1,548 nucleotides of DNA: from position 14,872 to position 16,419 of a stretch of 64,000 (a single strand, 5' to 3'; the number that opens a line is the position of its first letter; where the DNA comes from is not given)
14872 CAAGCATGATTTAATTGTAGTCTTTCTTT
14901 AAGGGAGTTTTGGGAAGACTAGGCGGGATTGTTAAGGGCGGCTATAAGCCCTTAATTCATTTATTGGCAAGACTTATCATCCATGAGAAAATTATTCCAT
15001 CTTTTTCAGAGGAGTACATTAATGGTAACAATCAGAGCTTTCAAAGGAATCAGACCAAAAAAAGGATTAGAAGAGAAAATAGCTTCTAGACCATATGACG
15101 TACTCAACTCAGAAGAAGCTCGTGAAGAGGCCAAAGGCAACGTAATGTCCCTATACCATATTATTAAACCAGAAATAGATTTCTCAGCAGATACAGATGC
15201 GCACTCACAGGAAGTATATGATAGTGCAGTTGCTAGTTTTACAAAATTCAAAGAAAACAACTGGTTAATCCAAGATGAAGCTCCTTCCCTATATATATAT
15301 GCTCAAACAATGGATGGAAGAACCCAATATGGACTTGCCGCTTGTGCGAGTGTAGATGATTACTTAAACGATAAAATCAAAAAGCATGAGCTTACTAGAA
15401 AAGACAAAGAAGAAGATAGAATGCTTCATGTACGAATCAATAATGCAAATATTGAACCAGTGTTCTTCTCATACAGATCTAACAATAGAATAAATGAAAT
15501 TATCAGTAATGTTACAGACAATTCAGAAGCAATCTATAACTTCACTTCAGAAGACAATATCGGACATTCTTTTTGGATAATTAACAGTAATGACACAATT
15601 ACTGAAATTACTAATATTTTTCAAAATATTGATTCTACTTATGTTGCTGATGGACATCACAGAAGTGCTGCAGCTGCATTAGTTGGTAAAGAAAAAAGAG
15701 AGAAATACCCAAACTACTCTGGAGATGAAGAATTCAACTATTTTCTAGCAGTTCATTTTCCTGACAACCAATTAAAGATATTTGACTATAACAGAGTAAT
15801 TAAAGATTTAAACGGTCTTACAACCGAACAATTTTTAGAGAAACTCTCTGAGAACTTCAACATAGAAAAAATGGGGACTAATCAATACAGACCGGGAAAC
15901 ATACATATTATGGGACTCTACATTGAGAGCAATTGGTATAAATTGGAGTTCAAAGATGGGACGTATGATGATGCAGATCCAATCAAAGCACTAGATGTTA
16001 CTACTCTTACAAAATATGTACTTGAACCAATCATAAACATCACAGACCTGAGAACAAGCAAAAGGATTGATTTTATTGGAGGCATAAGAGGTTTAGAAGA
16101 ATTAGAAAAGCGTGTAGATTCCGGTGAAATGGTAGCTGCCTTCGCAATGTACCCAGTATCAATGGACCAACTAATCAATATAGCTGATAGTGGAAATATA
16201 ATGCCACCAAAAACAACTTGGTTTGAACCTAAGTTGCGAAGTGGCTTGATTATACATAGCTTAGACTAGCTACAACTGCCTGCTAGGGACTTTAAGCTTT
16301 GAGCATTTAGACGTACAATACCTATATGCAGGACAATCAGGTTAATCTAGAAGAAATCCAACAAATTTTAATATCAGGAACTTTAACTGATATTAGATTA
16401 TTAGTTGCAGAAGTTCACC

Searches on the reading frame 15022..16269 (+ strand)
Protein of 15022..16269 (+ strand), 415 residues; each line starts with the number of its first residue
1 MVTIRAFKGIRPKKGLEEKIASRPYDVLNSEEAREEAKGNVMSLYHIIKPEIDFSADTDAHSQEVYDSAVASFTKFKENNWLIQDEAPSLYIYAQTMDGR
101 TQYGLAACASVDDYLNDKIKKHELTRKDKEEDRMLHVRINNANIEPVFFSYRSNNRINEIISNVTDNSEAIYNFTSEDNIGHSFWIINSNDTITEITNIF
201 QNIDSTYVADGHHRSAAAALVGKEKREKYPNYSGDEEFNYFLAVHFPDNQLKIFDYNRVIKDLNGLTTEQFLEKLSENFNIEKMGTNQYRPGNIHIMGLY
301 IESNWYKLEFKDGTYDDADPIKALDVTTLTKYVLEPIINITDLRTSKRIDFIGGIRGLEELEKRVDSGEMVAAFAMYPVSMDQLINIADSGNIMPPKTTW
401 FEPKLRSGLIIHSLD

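Call 11: search_protein_families(library=pfam, proteins=[window:15022-16269:+])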
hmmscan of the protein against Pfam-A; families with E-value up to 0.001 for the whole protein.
window:15022-16269:+ (415 aa): 1 family
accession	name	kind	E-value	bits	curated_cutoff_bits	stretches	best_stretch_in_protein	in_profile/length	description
PF06245.16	DUF1015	-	2.3e-107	359.1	25.8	1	4-327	1-325/325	Protein of unknown function (DUF1015)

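Call 16: find_encoding_contigs(protein=window:15022-16269:+, flank=3000, max_places=6)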
Protein window:15022-16269:+ (415 aa): 2 contigs read that carry it; 1 place shown.
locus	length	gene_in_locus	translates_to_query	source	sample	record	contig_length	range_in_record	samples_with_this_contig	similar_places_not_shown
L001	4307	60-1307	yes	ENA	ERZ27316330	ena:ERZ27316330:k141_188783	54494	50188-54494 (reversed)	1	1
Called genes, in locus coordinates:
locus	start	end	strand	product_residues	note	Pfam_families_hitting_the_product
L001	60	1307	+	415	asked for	PF06245:DUF1015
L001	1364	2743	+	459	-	PF03448:MgtE_N, PF00571:CBS, PF01769:MgtE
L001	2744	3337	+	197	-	-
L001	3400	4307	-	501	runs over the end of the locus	PF13623:SurA_N_2, PF13624:SurA_N_3, PF13145:Rotamase_2 (weak), PF13616:Rotamase_3, PF00639:Rotamase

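Call 17: find_related_loci(query=window:15022-16266:+, collection=genome_contigs, flank=3000)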
Query window:15022-16266:+ (415 aa) in genome_contigs; peptide patterns used: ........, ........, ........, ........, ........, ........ (x = any residue, [..] = any of these).
464 stretches matched a pattern; 419 encode a relative of the query (tblastn E <= 1e-3); the best 80 are kept; 80 distinct loci.
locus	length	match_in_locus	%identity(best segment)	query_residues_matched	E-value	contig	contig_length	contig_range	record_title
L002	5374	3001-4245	66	1-415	0e+0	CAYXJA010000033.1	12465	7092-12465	MAG TPA_asm: uncultured Prolixibacteraceae bacterium isolate SRP294416_co1_669 genome assembly, contig: NODE_10963_lengt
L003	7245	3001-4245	65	1-415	0e+0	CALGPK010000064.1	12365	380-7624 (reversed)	MAG: uncultured Bacteroidales bacterium isolate N1_Bin_METABAT__185_1 genome assembly, contig: c_000003801904, whole gen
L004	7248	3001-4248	64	1-415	0e+0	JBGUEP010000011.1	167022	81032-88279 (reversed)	MAG: Prolixibacteraceae bacterium isolate DXN-05 NODE_49_length_167022_cov_9.892925, whole genome shotgun sequence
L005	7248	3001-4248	63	1-415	0e+0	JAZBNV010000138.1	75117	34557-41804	MAG: Marinilabiliaceae bacterium isolate bin.793 k117_7718298, whole genome shotgun sequence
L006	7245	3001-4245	63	1-415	0e+0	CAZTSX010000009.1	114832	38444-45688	MAG TPA_asm: uncultured Prolixibacteraceae bacterium isolate binchicken_co147_440 genome assembly, contig: NODE_383_leng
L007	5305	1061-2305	62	1-415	0e+0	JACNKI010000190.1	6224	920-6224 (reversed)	MAG: Bacteroidetes bacterium isolate NIOZ-UU56 NIOZ-UU_NODE_15921_length_6224_cov_22.616, whole genome shotgun sequence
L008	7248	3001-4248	62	1-415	0e+0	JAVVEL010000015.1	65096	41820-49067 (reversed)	MAG: Bacteroidales bacterium isolate TamC13-20 NODE_15_length_65096_cov_6.768791, whole genome shotgun sequence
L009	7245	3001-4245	62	1-415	0e+0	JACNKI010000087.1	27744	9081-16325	MAG: Bacteroidetes bacterium isolate NIOZ-UU56 NIOZ-UU_NODE_1950_length_27744_cov_29.3907, whole genome shotgun sequence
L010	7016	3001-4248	62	1-415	0e+0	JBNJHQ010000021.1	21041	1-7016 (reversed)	MAG: Bacteroidota bacterium isolate Y22_0dBSd3.bin.43 NODE_1891_length_21041_cov_8.860949, whole genome shotgun sequence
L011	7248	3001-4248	63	1-415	0e+0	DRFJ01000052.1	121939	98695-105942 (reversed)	MAG TPA_asm: Bacteroidetes bacterium isolate HyVt-32 Ga0136651_10000003, whole genome shotgun sequence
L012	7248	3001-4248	62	1-415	0e+0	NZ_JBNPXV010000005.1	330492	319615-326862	Roseimarinus sediminis strain DSM 28824 Ga0373291_05, whole genome shotgun sequence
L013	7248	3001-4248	62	1-415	4e-180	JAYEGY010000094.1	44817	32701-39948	MAG: Bacteroidota bacterium isolate MAG233 MAG233_94, whole genome shotgun sequence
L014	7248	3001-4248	61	1-415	5e-180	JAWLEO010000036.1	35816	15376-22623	MAG: Bacteroidales bacterium isolate 20BLK6-1.bin.66 NODE_934_length_35816_cov_6.122743, whole genome shotgun sequence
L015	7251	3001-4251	62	1-415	5e-179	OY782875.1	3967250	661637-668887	MAG: Prolixibacteraceae bacterium isolate 03360cef-1fb4-4bdc-8d3a-9e0c45a661a4 genome assembly, chromosome: 1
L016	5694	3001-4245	61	1-415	1e-179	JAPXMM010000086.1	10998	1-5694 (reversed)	MAG: Bacteroidales bacterium isolate binned_ad_5.57 NODE_6348_length_10998_cov_4.934229, whole genome shotgun sequence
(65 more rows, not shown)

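Call 22: find_related_loci(query=window:15022-16266:+, collection=metagenome_contigs, flank=3000)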
Query window:15022-16266:+ (415 aa) in metagenome_contigs; peptide patterns used: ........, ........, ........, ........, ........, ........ (x = any residue, [..] = any of these).
557 stretches matched a pattern; 479 encode a relative of the query (tblastn E <= 1e-3); the best 80 are kept; 80 distinct loci.
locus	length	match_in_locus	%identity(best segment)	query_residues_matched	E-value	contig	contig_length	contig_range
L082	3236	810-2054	63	1-415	0e+0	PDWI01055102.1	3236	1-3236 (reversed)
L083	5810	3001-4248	65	1-415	0e+0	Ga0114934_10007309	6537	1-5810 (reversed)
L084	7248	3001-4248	64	1-415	0e+0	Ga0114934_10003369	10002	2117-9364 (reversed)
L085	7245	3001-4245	62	1-415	0e+0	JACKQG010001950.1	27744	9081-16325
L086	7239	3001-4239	63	1-412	0e+0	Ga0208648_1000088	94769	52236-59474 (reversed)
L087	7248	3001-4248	63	1-415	0e+0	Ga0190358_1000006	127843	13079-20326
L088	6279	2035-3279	63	1-414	0e+0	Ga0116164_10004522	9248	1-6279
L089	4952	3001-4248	63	1-415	0e+0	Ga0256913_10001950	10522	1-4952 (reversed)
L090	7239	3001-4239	63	1-412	2e-180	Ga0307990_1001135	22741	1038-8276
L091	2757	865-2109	63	1-414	0e+0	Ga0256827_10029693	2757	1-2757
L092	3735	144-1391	63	1-415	0e+0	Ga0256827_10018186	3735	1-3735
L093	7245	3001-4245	61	1-415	8e-178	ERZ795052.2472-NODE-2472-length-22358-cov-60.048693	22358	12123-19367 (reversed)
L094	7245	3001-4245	61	1-415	8e-178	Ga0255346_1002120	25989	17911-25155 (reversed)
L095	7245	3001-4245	62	1-414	5e-177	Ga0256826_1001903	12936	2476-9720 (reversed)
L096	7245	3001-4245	61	1-415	5e-177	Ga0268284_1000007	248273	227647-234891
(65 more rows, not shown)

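Call 23: find_homologous_proteins(query=window:15022-16266:+, max_evalue=1e-100)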
Query window:15022-16266:+ (415 aa): 8000 proteins with E <= 1e-100 among 8000 candidates; the best 120 are listed.
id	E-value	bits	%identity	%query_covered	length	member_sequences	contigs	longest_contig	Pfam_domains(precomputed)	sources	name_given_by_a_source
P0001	5.9e-277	936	100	100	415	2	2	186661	PF06245.17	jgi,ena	-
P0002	7.5e-207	705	75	100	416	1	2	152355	PF06245.17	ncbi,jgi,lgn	-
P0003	3.3e-205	700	75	100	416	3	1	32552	PF06245.17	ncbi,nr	ncbi:MAG: DUF1015 family protein [Candidatus Margulisbacteria bacterium]|nr:DUF1015 family protein [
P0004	1.6e-198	678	72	100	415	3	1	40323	PF06245.17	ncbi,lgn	-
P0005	2.5e-198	677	73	100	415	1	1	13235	PF06245.17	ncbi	-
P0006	6.6e-198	676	73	100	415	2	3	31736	PF06245.17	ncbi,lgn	-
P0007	1.5e-197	675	-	-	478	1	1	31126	PF06245.17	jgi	-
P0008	2.8e-197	674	73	100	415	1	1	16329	PF06245.17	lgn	-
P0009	1.6e-190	651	70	100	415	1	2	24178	PF06245.17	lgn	-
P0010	6.7e-185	633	66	100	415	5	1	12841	PF06245.17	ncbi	-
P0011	1.2e-184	632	66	100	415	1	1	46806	PF06245.17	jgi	jgi:uncharacterized protein (DUF1015 family)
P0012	1.3e-184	632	66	100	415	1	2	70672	PF06245.17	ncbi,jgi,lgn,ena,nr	ncbi:MAG: DUF1015 domain-containing protein [Prolixibacteraceae bacterium]|nr:DUF1015 domain-contain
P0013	2.1e-184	631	66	100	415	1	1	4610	PF06245.17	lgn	-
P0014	2.4e-184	631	65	100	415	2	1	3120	PF06245.17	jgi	-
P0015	3.3e-184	631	65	100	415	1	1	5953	PF06245.17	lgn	-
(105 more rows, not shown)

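Call 24: find_encoding_contigs(protein=P0002, flank=2500, max_places=3)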
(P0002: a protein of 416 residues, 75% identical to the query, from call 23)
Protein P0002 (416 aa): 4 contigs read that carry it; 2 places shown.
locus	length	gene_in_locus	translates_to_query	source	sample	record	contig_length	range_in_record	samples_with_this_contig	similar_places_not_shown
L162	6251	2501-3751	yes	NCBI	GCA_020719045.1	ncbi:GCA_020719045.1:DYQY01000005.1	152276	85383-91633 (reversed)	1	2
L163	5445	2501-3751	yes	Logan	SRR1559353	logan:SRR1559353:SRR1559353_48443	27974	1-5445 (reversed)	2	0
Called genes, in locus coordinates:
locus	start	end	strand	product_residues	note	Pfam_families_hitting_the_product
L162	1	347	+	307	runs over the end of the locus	PF00383:dCMP_cyt_deam_1, PF14437:MafB19-deam (weak)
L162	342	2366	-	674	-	PF02092:tRNA_synt_2f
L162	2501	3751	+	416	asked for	PF06245:DUF1015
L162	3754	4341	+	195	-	PF01048:PNP_UDP_1 (faint)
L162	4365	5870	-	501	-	PF13623:SurA_N_2, PF13624:SurA_N_3, PF13145:Rotamase_2 (weak), PF13616:Rotamase_3, PF00639:Rotamase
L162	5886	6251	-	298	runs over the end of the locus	PF18075:FtsX_ECD, PF02687:FtsX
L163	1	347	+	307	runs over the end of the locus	PF00383:dCMP_cyt_deam_1, PF14437:MafB19-deam (weak)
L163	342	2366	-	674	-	PF02092:tRNA_synt_2f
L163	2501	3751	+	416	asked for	PF06245:DUF1015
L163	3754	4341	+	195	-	PF01048:PNP_UDP_1 (faint)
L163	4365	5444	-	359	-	?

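Call 25: find_encoding_contigs(protein=P0003, flank=2500, max_places=3)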
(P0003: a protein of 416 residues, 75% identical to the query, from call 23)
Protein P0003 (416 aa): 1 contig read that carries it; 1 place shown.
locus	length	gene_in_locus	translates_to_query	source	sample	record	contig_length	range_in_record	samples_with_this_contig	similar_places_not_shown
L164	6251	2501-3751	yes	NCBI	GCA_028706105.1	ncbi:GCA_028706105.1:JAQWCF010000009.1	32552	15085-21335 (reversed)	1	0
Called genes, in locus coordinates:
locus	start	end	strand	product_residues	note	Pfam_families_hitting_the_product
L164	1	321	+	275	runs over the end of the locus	PF01565:FAD_binding_4, PF02873:MurB_C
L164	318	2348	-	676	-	PF02092:tRNA_synt_2f, PF05746:DALR_1 (faint)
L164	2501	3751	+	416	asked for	PF06245:DUF1015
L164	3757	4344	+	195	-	-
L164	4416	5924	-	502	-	PF13623:SurA_N_2, PF13624:SurA_N_3, PF13145:Rotamase_2 (weak), PF13616:Rotamase_3, PF00639:Rotamase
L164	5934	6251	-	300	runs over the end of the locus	PF18075:FtsX_ECD, PF02687:FtsX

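Call 26: find_encoding_contigs(protein=P0004, flank=2500, max_places=3)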
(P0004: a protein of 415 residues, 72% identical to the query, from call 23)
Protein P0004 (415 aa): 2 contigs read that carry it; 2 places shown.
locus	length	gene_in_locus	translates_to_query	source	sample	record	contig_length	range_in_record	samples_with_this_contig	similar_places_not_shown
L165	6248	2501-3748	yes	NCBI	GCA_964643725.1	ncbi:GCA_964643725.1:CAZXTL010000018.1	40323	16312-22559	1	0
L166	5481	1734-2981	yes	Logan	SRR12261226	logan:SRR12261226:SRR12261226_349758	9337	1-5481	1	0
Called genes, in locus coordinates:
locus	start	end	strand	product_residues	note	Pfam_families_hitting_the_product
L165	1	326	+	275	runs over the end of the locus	PF01565:FAD_binding_4, PF02873:MurB_C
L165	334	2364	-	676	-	PF02092:tRNA_synt_2f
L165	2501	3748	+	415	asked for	PF06245:DUF1015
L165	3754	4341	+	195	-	-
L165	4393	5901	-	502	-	PF13623:SurA_N_2, PF13624:SurA_N_3, PF13145:Rotamase_2 (weak), PF13616:Rotamase_3, PF00639:Rotamase, PF07719:TPR_2 (faint), PF13181:TPR_8 (faint)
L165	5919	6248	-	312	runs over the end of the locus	PF18075:FtsX_ECD, PF02687:FtsX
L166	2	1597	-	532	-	?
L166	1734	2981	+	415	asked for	PF06245:DUF1015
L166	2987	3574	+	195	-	-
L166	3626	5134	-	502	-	PF13623:SurA_N_2, PF13624:SurA_N_3, PF13145:Rotamase_2 (weak), PF13616:Rotamase_3, PF00639:Rotamase, PF07719:TPR_2 (faint), PF13181:TPR_8 (faint)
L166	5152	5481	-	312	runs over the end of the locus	PF18075:FtsX_ECD, PF02687:FtsX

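Call 27: find_encoding_contigs(protein=P0005, flank=2500, max_places=3)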
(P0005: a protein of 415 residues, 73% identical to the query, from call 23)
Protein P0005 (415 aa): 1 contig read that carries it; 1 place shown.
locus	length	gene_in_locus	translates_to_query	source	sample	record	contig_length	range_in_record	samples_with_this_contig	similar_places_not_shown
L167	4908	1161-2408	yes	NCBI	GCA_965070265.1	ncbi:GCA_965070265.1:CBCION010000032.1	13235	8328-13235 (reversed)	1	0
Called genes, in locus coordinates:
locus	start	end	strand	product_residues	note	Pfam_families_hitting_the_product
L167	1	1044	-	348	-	?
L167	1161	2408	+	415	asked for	PF06245:DUF1015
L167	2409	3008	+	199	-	-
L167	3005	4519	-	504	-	PF13623:SurA_N_2, PF13624:SurA_N_3, PF13616:Rotamase_3, PF00639:Rotamase, PF07719:TPR_2 (faint)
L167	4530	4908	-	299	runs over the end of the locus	PF18075:FtsX_ECD, PF02687:FtsX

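Call 29: find_encoding_contigs(protein=P0006, flank=2500, max_places=3)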
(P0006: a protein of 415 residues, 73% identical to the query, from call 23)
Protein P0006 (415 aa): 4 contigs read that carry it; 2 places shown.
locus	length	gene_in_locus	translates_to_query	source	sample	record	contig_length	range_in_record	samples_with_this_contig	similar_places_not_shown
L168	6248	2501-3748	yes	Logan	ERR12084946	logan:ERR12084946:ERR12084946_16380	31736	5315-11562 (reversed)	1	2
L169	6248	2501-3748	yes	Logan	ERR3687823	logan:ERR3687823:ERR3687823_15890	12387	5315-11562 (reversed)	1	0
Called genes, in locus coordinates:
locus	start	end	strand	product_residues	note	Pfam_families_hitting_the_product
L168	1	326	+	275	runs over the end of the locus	PF01565:FAD_binding_4, PF02873:MurB_C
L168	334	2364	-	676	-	PF02092:tRNA_synt_2f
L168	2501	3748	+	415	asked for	PF06245:DUF1015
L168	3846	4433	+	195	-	-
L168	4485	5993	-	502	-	PF13623:SurA_N_2, PF13624:SurA_N_3, PF13145:Rotamase_2 (weak), PF13616:Rotamase_3, PF00639:Rotamase, PF07719:TPR_2 (faint), PF13181:TPR_8 (faint)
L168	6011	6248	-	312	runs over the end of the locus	PF18075:FtsX_ECD, PF02687:FtsX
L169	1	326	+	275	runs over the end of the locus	PF01565:FAD_binding_4, PF02873:MurB_C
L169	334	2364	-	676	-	PF02092:tRNA_synt_2f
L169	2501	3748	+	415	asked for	PF06245:DUF1015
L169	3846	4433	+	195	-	-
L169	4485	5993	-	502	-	PF13623:SurA_N_2, PF13624:SurA_N_3, PF13145:Rotamase_2 (weak), PF13616:Rotamase_3, PF00639:Rotamase, PF07719:TPR_2 (faint), PF13181:TPR_8 (faint)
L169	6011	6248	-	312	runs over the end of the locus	PF18075:FtsX_ECD, PF02687:FtsX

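Call 30: find_encoding_contigs(protein=P0007, flank=2500, max_places=3)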
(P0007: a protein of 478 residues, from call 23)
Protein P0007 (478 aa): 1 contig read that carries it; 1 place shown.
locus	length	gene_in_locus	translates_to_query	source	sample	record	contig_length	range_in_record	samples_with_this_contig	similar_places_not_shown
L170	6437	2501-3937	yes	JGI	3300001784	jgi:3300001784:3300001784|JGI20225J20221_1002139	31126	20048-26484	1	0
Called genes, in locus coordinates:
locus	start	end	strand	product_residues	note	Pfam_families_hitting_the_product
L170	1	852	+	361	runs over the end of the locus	PF01571:GCV_T, PF08669:GCV_T_C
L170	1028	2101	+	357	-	PF00266:Aminotran_5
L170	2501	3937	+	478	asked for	PF06245:DUF1015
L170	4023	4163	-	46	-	-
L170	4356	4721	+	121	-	-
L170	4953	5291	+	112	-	-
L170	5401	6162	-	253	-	PF01695:IstB_IS21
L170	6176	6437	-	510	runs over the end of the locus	PF22483:Mu-transpos_C_2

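Call 31: find_encoding_contigs(protein=P0008, flank=2500, max_places=3)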
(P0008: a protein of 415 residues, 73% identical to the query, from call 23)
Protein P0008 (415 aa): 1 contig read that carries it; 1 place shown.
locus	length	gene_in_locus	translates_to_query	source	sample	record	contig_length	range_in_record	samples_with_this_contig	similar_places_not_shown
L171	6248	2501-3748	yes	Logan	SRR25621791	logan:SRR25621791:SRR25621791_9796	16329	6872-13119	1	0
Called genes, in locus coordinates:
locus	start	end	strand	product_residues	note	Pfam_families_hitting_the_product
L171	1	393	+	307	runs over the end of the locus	PF00383:dCMP_cyt_deam_1, PF14437:MafB19-deam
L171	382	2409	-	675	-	PF02092:tRNA_synt_2f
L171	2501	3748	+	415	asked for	PF06245:DUF1015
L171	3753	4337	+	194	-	-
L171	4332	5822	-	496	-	PF13623:SurA_N_2, PF13624:SurA_N_3, PF13145:Rotamase_2 (faint), PF13616:Rotamase_3, PF00639:Rotamase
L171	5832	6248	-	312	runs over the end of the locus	PF18075:FtsX_ECD, PF02687:FtsX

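Call 32: find_encoding_contigs(protein=P0009, flank=2500, max_places=3)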
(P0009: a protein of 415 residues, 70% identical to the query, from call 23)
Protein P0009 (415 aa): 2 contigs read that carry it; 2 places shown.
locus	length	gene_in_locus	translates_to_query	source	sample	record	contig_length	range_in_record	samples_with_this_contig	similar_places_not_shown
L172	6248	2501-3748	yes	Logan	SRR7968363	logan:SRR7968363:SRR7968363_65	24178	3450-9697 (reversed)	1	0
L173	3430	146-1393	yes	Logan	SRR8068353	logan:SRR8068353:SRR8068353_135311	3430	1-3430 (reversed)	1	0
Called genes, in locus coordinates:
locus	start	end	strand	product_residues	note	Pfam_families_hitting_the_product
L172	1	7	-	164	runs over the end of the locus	PF02075:RuvC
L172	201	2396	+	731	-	PF22019:GlgB_N, PF02922:CBM_48, PF00128:Alpha-amylase, PF02806:Alpha-amylase_C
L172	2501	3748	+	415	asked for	PF06245:DUF1015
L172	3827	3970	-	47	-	-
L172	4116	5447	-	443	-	PF01134:GIDA (weak), PF01266:DAO (faint), PF02737:3HCDH_N (faint), PF07992:Pyr_redox_2, PF13450:NAD_binding_8 (faint), PF13738:Pyr_redox_3, PF00070:Pyr_redox, PF02852:Pyr_redox_dim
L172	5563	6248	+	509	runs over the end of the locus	PF14841:FliG_M, PF01706:FliG_C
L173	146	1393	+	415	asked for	PF06245:DUF1015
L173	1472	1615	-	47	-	-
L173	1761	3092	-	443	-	PF01134:GIDA (weak), PF01266:DAO (faint), PF02737:3HCDH_N (faint), PF07992:Pyr_redox_2, PF13450:NAD_binding_8 (faint), PF13738:Pyr_redox_3, PF00070:Pyr_redox, PF02852:Pyr_redox_dim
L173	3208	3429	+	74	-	?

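Call 76: search_protein_families(library=ncbifam, proteins=[window:15022-16269:+], max_evalue=0.01)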
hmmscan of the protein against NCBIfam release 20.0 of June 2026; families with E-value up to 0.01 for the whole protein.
window:15022-16269:+ (415 aa): 0 families
